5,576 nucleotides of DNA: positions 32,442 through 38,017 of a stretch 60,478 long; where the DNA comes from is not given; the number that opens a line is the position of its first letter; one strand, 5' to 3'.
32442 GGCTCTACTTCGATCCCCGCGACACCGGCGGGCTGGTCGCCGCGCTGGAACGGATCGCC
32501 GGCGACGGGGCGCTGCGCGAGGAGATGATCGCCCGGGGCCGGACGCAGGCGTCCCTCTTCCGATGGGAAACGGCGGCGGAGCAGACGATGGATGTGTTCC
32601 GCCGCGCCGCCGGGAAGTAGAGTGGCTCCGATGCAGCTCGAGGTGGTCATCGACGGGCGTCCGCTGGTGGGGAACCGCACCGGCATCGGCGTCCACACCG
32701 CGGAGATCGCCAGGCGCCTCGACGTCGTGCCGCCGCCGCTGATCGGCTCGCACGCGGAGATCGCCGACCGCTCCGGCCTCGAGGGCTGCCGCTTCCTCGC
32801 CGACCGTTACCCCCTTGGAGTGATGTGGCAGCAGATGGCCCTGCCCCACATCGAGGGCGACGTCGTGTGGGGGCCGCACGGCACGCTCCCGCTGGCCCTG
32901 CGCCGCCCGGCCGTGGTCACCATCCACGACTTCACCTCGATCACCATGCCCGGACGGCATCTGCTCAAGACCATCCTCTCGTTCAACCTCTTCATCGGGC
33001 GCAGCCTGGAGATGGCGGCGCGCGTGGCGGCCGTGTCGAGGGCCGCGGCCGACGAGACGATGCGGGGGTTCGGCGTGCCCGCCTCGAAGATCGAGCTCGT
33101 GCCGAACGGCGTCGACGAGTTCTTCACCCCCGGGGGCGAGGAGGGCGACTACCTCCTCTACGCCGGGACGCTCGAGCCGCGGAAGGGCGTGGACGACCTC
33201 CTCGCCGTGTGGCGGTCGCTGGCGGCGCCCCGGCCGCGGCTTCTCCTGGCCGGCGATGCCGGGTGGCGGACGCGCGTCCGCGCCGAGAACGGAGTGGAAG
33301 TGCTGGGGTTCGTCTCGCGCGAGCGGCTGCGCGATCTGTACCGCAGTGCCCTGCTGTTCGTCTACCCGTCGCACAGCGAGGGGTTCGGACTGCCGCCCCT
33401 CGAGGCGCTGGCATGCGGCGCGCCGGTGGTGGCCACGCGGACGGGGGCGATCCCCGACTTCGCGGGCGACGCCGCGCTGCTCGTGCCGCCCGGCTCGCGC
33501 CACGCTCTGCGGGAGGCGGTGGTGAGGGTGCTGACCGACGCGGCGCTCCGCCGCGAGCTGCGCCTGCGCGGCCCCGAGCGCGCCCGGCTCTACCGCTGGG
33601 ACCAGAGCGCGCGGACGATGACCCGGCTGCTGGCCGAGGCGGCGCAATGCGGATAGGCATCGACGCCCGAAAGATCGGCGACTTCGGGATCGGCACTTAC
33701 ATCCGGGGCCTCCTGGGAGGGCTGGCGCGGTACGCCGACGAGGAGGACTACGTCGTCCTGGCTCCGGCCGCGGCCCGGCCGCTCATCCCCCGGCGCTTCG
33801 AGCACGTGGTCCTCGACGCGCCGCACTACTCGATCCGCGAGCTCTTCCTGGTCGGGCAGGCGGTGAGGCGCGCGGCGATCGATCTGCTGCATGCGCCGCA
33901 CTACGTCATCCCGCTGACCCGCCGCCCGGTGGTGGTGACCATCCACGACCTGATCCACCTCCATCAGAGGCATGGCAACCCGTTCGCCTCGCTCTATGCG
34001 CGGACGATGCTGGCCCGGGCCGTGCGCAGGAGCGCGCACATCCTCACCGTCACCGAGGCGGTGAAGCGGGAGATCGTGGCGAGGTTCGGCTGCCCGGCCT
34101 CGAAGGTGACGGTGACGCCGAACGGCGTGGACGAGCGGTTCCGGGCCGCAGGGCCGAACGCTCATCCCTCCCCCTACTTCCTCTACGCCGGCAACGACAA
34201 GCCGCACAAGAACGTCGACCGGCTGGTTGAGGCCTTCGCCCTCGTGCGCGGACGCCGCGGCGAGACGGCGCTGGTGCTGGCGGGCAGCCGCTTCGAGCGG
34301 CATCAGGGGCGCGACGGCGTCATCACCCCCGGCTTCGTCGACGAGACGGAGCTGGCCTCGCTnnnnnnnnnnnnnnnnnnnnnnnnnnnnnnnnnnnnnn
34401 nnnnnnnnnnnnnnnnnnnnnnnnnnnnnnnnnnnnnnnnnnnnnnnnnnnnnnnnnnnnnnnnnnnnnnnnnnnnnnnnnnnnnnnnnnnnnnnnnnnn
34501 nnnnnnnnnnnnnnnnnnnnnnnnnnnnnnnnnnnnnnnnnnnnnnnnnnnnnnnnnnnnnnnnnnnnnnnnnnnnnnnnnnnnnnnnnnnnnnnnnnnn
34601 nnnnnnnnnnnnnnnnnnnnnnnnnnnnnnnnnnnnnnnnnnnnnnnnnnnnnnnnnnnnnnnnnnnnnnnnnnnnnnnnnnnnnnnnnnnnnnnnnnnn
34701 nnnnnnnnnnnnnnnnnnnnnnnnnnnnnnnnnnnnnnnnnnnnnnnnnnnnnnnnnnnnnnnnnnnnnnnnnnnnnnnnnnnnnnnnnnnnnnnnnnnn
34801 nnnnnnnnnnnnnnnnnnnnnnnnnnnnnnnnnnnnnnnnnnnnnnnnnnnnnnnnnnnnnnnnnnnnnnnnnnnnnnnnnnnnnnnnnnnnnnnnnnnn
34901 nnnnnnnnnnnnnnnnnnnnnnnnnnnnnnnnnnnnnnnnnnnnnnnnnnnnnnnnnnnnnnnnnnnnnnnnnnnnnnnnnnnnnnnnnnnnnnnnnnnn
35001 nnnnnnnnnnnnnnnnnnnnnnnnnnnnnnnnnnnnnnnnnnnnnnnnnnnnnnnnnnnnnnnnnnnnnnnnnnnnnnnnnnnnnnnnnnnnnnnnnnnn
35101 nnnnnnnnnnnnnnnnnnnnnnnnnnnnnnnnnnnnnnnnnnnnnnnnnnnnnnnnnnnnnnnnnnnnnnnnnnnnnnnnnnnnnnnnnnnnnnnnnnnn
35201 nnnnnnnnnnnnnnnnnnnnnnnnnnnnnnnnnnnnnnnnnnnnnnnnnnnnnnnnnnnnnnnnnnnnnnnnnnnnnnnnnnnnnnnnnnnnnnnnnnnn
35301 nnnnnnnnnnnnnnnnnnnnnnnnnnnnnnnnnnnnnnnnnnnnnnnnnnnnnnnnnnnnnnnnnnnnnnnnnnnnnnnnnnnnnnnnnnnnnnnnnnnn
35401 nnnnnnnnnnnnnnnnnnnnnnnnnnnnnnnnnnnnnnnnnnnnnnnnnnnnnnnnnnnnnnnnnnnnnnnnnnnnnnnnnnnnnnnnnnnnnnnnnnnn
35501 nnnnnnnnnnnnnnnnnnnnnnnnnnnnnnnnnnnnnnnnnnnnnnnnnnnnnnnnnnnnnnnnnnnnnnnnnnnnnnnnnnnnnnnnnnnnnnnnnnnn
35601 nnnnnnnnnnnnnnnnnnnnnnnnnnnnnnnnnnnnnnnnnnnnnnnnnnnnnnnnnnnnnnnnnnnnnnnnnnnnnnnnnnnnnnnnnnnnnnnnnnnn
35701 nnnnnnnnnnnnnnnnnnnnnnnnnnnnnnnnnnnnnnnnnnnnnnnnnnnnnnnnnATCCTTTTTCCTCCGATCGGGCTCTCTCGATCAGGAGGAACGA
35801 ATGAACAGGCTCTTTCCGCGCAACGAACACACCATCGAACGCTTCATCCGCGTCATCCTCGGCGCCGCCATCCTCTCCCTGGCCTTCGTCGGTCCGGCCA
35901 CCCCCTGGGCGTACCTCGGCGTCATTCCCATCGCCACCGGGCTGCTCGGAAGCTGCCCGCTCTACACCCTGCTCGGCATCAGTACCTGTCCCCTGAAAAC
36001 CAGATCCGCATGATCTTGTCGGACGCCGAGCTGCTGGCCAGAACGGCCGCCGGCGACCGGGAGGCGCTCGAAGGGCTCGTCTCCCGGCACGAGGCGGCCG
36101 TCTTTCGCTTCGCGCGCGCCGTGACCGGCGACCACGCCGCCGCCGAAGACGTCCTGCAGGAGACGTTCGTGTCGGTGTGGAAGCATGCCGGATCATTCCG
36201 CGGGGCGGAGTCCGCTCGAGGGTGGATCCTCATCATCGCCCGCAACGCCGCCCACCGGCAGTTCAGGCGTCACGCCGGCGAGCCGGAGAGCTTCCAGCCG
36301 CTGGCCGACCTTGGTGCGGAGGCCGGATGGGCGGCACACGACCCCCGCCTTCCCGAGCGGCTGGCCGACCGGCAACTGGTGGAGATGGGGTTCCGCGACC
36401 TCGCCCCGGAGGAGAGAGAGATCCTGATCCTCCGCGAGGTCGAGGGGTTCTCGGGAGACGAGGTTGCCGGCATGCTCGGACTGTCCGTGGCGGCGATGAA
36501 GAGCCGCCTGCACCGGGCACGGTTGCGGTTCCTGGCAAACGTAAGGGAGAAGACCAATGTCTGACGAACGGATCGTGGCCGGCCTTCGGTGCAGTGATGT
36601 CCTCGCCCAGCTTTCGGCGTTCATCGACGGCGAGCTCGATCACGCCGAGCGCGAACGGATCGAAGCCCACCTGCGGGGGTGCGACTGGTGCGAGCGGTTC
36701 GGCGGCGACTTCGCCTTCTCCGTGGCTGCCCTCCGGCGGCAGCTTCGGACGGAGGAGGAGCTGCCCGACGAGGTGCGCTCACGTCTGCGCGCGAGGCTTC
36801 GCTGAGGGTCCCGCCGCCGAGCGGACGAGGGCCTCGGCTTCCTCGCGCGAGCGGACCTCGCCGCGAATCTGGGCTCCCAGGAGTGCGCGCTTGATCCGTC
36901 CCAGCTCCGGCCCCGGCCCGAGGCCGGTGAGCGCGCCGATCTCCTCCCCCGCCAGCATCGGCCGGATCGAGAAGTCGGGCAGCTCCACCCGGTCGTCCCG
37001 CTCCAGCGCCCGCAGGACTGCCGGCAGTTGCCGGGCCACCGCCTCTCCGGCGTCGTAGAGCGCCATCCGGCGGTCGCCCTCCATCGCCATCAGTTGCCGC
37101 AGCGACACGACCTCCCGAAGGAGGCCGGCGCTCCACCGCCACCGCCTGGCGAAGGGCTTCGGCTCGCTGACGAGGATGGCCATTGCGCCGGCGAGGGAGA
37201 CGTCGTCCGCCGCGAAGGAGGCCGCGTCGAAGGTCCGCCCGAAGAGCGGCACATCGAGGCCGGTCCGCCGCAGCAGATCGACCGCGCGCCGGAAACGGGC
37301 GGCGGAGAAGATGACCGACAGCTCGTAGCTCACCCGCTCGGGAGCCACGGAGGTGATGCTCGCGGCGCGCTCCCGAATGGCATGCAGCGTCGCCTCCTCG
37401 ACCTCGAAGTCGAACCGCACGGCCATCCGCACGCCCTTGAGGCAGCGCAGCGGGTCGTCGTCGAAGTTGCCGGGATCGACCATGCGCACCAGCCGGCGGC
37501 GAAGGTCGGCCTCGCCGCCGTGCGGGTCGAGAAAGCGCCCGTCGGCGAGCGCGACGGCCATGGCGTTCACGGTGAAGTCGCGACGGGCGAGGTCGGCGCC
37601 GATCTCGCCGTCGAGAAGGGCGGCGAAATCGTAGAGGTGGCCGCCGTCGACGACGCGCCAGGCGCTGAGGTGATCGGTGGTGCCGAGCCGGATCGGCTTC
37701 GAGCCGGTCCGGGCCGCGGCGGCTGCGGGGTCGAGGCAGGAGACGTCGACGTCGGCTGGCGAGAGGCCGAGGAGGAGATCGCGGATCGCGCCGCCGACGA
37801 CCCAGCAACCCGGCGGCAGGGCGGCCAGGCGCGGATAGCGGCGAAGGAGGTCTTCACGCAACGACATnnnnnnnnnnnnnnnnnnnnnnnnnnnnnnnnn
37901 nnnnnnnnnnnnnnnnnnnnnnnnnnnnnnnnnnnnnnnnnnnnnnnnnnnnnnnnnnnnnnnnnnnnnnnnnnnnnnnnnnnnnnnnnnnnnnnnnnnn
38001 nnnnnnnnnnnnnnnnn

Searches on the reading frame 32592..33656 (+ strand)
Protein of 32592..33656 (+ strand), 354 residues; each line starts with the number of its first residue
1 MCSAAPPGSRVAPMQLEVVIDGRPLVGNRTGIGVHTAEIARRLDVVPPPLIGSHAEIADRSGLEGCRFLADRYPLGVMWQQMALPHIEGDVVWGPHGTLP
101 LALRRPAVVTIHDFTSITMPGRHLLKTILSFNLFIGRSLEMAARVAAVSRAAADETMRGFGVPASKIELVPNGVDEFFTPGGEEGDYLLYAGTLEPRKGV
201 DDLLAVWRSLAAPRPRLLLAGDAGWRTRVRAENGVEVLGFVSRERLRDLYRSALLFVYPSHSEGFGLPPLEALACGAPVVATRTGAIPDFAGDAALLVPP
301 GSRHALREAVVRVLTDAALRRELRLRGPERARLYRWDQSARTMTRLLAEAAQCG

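Call 58: search_protein_families(library=pfam, proteins=[window:32592-33656:+], max_evalue=0.001)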
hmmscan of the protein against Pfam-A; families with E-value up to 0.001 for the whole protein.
window:32592-33656:+ (354 aa): 5 families
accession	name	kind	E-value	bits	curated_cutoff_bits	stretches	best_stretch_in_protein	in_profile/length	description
PF00534.26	Glycos_transf_1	-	3.6e-30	105.2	26.4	1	183-327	13-169/172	Glycosyl transferases group 1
PF13692.12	Glyco_trans_1_4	-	3.6e-29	102.3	27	1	187-316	3-142/142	Glycosyl transferases group 1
PF13439.12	Glyco_transf_4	-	1.3e-12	48.5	28.5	1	91-175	75-167/170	Glycosyltransferase Family 4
PF13524.12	Glyco_trans_1_2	-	3.2e-11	43.8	25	1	208-342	10-141/144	Glycosyl transferase-like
PF20706.3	GT4-conflict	-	2.6e-09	37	26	1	234-285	262-315/385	Family 4 Glycosyltransferase in conflict systems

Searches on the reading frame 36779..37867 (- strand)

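Call 7: search_protein_families(library=pfam, proteins=[window:36779-37867:-])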
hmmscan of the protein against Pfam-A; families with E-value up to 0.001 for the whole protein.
window:36779-37867:- (362 aa): 2 families
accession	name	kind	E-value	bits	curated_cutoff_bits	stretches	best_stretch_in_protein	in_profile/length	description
PF01743.26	PolyA_pol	-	1.4e-16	61.4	23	2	88-128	86-126/126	Poly A polymerase head domain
PF12627.12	PolyA_pol_RNAbd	-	1.1e-10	41.6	22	1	153-205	1-53/64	Probable RNA and SrmB- binding site of polymerase A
